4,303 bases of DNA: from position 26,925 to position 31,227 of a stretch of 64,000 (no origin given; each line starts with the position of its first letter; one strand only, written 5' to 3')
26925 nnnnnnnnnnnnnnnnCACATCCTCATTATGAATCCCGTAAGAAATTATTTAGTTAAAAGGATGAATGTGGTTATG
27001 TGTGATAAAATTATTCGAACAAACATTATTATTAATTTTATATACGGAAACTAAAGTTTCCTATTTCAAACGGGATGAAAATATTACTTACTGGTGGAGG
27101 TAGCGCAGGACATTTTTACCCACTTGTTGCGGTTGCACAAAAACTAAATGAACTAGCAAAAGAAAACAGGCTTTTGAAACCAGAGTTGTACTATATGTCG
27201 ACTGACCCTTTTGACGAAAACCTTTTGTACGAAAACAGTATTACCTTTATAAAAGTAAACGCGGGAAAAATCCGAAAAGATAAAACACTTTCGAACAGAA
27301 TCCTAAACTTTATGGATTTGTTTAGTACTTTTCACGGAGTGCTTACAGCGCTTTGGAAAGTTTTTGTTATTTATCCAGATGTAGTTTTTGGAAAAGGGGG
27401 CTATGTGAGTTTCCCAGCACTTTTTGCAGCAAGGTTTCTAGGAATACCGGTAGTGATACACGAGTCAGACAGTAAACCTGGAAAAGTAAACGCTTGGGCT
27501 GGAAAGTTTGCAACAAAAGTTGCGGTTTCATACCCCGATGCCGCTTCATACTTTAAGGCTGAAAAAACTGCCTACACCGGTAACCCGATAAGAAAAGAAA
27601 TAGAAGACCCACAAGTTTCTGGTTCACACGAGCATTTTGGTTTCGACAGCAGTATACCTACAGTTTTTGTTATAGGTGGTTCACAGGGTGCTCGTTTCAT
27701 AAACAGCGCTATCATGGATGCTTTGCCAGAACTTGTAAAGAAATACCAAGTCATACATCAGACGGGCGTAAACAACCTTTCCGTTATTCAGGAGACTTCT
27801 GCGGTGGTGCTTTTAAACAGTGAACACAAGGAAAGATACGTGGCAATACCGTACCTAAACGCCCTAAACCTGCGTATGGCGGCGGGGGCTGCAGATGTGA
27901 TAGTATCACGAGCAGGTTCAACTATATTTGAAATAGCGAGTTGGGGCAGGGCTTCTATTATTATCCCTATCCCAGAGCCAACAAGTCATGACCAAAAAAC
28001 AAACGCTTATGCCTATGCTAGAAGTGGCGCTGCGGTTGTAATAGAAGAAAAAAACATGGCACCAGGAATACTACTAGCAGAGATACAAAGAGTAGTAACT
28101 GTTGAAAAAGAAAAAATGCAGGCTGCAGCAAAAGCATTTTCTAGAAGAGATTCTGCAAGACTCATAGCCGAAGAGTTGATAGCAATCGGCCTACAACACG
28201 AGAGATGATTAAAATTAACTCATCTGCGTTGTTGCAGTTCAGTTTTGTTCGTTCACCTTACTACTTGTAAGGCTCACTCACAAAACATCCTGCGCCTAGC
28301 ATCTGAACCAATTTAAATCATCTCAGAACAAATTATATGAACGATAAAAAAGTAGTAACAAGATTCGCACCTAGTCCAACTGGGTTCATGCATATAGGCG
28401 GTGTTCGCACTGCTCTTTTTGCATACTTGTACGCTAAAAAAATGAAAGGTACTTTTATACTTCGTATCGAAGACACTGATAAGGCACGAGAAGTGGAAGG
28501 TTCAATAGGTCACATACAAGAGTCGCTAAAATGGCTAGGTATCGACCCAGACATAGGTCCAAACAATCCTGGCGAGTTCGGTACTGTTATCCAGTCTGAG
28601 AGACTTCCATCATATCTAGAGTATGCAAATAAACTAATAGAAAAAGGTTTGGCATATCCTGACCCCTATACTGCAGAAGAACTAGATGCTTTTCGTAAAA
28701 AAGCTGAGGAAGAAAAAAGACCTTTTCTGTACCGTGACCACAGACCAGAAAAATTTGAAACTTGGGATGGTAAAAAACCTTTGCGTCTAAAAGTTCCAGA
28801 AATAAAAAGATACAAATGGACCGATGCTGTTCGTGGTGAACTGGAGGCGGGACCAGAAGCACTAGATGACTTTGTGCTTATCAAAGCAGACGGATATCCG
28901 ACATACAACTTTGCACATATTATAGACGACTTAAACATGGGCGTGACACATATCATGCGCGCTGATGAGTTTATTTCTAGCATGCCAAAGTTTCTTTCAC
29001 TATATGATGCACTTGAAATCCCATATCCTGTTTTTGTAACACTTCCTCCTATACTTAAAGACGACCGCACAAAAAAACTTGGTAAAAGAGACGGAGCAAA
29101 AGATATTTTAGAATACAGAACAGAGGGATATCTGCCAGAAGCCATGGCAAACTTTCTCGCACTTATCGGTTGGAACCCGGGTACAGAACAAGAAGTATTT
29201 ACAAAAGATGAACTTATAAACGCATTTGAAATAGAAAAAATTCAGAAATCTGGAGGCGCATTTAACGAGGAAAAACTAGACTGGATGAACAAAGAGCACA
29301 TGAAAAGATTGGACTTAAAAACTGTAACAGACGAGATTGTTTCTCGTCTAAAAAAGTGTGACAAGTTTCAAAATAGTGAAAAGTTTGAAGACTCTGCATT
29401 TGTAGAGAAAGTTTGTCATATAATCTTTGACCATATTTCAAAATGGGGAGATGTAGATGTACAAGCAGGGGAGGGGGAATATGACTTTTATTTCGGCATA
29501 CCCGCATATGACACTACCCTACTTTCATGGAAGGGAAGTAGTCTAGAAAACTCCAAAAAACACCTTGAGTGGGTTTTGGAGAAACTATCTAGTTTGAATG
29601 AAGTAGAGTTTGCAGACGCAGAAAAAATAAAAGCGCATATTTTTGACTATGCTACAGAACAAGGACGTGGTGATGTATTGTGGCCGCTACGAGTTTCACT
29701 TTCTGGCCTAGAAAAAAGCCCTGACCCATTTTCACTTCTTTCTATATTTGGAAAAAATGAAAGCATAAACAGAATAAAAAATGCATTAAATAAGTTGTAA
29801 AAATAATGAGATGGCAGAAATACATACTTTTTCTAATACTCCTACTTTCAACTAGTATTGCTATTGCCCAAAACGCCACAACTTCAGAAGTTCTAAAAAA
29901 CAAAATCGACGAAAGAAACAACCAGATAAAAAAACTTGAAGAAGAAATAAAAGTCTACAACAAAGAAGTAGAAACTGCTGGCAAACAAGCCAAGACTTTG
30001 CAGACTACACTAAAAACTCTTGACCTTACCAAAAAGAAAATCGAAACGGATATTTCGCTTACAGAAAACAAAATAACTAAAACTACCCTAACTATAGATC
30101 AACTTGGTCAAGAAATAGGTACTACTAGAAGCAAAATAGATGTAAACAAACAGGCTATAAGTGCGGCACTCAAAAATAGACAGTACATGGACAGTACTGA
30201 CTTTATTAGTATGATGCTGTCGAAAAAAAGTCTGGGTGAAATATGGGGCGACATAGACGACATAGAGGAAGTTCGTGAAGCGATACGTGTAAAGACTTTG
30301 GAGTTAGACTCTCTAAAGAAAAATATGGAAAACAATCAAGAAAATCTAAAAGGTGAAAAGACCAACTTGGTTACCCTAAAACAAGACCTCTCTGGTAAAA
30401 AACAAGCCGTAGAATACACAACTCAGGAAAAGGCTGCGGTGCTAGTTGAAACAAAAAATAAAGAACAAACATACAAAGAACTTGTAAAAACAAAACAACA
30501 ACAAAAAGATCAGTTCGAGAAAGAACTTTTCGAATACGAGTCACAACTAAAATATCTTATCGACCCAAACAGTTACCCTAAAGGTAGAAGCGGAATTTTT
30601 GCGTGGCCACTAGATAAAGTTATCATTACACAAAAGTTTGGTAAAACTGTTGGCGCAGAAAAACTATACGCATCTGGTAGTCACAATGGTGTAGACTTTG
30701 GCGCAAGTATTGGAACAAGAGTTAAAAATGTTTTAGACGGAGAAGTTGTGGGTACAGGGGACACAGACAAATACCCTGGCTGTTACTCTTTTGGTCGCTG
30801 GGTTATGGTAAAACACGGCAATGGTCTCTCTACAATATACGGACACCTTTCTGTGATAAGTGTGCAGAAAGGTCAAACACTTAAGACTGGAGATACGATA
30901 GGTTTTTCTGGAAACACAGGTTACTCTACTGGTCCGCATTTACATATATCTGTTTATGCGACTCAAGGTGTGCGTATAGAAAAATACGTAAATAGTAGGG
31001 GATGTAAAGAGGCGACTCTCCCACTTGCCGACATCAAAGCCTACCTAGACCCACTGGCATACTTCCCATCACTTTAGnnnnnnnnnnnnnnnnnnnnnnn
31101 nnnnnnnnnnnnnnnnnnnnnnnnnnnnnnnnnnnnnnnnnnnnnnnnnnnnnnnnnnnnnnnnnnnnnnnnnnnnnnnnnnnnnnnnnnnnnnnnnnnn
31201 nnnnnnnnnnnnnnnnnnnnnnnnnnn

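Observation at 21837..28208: Atypical dcw cluster: asnB-mraY-(HExxH hypothetical)-ftsW-murG with no murD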

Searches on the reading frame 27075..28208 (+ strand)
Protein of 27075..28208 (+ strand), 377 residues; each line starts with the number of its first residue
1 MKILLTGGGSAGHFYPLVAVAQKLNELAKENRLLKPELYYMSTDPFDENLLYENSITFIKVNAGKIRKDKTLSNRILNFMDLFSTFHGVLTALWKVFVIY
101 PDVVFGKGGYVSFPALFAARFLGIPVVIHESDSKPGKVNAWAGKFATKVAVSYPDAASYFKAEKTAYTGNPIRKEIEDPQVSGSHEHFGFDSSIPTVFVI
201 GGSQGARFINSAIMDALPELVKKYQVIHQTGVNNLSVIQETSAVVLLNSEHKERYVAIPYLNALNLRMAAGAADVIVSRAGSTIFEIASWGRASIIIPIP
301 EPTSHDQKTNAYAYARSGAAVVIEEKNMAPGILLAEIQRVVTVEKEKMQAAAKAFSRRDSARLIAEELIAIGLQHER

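Call 4: search_protein_families(library=pfam, proteins=[window:27075-28208:+], max_evalue=0.01)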
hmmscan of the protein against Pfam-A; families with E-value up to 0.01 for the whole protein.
window:27075-28208:+ (377 aa): 2 families
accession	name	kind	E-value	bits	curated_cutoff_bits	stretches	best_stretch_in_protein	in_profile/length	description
PF04101.22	Glyco_tran_28_C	-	1.8e-28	100.1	22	1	196-359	1-161/166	Glycosyltransferase family 28 C-terminal domain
PF03033.26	Glyco_transf_28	-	1.1e-26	94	26.2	1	3-150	1-138/139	Glycosyltransferase family 28 N-terminal domain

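Call 5: search_protein_families(library=ncbifam, proteins=[window:27075-28208:+], max_evalue=0.01)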
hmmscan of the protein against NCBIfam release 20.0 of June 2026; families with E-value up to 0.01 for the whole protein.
window:27075-28208:+ (377 aa): 3 families
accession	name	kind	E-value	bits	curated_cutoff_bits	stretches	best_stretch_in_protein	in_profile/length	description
TIGR01133.1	murG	equivalog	8.8e-69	232.2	250.25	1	1-367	6-352/353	undecaprenyldiphospho-muramoylpentapeptide beta-N-acetylglucosaminyltransferase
NF009102.0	PRK12446.1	equivalog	3.5e-57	193.9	339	1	2-364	3-345/352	undecaprenyldiphospho-muramoylpentapeptide beta-N-acetylglucosaminyltransferase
NF010135.0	PRK13609.1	equivalog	2.2e-07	30.1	500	1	161-370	168-367/388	diglucosyl diacylglycerol synthase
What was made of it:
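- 27075..28208 (+): murG: lipid II synthase. It follows a 134-nt AT-rich spacer that relatives lack. PF03033 and PF04101, TIGR01133 at 232 bits (calls 4, 5).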

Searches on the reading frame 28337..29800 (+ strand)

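Call 4: search_protein_families(library=pfam, proteins=[window:28337-29800:+], max_evalue=0.01)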
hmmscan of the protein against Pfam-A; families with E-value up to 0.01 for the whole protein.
window:28337-29800:+ (487 aa): 2 families
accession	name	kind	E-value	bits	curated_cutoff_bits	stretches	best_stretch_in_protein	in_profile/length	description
PF00749.27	tRNA-synt_1c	-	4.9e-89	298.8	23.4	1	5-316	1-314/314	tRNA synthetases class I (E and Q), catalytic domain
PF19269.4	Anticodon_2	-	1.5e-16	61.5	23.6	1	351-484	11-141/141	Anticodon binding domain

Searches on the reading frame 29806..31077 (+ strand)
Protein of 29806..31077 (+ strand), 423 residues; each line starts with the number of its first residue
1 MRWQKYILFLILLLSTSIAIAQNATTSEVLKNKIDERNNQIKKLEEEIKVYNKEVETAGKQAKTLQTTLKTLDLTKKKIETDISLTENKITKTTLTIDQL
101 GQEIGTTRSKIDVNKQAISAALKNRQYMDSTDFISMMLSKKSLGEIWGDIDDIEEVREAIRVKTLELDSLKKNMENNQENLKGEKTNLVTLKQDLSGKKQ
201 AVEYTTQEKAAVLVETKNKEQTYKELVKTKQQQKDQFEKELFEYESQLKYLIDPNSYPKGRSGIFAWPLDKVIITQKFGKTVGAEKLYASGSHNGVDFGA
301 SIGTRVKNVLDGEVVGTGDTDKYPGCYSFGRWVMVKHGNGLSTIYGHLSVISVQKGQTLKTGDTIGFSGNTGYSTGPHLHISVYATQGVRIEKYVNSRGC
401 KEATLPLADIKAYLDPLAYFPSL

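Call 4: search_protein_families(library=pfam, proteins=[window:29806-31077:+], max_evalue=0.01)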
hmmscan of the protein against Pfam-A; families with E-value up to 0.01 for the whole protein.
window:29806-31077:+ (423 aa): 2 families
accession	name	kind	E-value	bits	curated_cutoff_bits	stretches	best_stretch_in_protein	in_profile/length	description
PF01551.29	Peptidase_M23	-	4.7e-26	91.3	28.7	1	292-386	2-90/96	Peptidase family M23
PF21773.2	ODAD1_CC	-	0.00066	19.3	27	1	34-122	193-285/287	ODAD1 central coiled coil region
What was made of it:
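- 29806..31077 (+): Context: M23 peptidoglycan endopeptidase with a coiled-coil N-terminal part. It follows GluRS and is syntenic across the clade. PF01551, E 4.7e-26 (call 4).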
